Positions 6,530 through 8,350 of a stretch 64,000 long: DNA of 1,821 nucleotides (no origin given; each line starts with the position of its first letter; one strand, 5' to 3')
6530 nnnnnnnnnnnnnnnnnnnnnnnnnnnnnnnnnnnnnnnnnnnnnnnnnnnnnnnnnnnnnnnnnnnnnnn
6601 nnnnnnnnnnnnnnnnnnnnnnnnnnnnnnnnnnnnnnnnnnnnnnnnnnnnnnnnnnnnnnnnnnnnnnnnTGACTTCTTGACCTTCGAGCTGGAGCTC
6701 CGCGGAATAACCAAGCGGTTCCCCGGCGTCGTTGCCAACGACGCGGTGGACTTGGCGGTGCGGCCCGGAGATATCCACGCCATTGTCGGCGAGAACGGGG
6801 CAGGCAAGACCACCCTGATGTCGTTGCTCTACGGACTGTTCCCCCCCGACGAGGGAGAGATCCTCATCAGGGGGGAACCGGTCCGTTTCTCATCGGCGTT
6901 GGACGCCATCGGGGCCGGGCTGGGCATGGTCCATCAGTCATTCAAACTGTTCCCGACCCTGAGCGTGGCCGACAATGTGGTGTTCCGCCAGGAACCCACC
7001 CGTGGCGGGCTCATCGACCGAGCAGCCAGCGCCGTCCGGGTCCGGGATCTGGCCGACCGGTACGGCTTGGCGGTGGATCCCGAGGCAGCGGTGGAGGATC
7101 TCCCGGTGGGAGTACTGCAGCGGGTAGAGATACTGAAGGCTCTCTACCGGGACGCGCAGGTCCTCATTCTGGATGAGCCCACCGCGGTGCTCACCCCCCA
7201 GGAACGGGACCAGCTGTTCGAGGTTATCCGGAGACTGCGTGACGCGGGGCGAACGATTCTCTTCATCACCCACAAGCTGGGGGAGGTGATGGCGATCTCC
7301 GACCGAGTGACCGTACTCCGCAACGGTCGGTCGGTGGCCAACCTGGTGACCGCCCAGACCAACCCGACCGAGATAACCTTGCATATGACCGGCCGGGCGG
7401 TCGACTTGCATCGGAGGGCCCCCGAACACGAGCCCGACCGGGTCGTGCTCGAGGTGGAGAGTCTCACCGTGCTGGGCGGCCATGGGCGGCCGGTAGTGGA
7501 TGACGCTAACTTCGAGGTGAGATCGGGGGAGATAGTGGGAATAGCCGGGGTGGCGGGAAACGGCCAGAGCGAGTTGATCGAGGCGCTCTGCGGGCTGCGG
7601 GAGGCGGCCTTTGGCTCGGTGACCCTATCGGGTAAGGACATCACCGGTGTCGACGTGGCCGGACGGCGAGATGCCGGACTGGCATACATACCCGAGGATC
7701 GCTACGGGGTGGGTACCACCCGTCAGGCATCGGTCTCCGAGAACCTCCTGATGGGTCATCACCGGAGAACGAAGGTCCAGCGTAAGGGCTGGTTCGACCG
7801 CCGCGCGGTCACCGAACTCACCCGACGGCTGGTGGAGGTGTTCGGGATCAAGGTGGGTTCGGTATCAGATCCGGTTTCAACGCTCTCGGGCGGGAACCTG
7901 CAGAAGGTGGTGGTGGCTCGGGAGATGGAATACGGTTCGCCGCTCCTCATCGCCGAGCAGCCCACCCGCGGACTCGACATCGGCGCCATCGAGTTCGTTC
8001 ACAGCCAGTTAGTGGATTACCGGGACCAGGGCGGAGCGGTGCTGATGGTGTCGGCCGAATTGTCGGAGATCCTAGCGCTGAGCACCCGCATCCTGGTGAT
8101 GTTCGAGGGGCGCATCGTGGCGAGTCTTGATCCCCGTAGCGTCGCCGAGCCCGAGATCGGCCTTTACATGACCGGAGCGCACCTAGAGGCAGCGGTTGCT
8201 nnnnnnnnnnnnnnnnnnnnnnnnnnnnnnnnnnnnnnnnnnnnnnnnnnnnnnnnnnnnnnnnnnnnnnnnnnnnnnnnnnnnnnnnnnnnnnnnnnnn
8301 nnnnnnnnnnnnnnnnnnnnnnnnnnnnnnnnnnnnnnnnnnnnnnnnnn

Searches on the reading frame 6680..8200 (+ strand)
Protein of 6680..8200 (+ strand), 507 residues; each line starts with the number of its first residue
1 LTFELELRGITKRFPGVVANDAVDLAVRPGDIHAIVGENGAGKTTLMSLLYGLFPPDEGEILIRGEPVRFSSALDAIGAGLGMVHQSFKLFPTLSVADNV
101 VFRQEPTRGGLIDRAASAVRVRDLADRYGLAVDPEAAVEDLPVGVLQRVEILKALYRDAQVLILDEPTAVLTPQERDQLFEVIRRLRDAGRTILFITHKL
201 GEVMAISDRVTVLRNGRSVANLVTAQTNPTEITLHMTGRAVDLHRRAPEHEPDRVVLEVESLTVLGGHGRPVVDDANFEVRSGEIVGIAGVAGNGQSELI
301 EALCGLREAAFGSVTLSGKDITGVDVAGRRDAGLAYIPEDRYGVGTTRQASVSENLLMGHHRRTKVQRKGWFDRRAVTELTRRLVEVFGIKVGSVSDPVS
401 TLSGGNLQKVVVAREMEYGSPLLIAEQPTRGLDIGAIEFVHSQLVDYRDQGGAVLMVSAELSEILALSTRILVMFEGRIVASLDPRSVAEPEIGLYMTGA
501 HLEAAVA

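Call 82: list_cluster_members(proteins=[window:1209-1976:-, window:1993-2760:-, window:1993-2736:-, window:3215-4528:-, window:3215-4534:-, window:3215-4564:-, window:6680-8200:+, window:8196-9287:+, window:11868-13139:+, window:11353-11835:+])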
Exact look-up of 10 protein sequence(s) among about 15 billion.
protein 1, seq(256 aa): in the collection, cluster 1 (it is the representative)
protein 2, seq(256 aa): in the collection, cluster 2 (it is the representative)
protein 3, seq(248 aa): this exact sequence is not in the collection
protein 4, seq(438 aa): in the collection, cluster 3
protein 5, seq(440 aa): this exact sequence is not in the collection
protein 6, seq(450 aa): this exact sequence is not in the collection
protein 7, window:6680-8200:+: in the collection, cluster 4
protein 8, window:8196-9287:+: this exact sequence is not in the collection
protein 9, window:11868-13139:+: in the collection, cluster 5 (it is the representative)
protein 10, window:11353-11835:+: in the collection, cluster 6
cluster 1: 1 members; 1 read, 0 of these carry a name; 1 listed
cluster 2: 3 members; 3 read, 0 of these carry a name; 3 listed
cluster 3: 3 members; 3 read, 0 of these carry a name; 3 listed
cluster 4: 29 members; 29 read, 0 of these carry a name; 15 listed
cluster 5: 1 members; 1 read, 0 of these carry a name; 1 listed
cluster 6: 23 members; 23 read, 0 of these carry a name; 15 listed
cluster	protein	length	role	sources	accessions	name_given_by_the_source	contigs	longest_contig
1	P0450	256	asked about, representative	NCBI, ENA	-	-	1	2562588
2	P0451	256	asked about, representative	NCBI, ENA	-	-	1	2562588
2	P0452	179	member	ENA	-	-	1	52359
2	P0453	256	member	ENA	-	-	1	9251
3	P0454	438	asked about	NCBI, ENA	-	-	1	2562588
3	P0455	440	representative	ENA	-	-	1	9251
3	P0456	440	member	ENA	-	-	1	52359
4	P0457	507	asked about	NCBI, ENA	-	-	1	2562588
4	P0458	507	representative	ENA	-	-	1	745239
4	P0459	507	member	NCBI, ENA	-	-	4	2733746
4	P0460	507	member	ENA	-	-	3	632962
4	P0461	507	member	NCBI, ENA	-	-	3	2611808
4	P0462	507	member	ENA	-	-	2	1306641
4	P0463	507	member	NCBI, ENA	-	-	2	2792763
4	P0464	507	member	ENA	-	-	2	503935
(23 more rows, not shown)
